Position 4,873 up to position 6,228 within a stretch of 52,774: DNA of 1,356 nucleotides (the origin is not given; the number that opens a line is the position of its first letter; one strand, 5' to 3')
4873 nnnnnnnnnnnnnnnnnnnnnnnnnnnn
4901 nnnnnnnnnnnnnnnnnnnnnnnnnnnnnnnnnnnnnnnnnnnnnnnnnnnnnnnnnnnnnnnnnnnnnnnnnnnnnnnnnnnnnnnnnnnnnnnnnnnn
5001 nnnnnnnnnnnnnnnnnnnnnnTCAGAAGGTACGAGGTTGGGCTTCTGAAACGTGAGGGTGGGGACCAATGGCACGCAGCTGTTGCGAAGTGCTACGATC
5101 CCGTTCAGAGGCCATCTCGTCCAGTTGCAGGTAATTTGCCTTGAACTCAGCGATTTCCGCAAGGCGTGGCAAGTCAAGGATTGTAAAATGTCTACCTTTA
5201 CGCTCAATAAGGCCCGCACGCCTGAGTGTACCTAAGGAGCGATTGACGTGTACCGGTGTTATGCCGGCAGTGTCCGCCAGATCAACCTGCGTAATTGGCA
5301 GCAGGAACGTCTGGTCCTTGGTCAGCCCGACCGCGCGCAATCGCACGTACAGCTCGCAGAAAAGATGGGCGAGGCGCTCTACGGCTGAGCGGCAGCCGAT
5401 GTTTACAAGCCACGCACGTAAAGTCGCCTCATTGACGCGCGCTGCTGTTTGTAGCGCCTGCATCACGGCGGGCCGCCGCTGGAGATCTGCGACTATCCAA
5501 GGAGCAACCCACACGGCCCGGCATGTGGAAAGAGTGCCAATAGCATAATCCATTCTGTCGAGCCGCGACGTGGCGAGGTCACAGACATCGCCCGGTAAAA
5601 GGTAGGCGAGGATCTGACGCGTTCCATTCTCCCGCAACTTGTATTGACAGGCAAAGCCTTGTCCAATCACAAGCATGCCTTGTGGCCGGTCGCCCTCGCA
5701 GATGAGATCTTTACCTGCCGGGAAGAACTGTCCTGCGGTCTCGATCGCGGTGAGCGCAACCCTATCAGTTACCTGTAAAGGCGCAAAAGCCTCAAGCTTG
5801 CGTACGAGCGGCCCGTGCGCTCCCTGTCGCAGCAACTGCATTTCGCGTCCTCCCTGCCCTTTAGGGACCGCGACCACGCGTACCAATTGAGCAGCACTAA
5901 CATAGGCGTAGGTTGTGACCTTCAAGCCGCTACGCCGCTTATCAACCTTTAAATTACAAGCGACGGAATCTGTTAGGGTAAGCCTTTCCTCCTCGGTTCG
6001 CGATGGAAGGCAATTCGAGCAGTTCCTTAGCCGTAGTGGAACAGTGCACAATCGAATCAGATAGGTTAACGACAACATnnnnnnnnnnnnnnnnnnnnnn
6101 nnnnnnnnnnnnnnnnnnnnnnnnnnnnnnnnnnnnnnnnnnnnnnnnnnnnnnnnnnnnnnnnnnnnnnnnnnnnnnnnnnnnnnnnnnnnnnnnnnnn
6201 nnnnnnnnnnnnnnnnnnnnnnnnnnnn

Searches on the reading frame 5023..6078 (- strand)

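Call 49: search_protein_families(library=pfam, proteins=[window:5023-6078:-], max_evalue=0.001)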
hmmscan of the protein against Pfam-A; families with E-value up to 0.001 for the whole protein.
window:5023-6078:- (351 aa): 3 families
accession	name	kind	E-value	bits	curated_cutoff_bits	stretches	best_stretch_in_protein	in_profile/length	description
PF13545.12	HTH_Crp_2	-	3.1e-18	65.9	27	1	234-309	1-70/70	Crp-like helix-turn-helix domain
PF00027.35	cNMP_binding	-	1.2e-07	32.1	27.5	1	118-168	3-53/89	Cyclic nucleotide-binding domain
PF12802.13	MarR_2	-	0.00074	20.1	27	0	262-294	21-53/61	MarR family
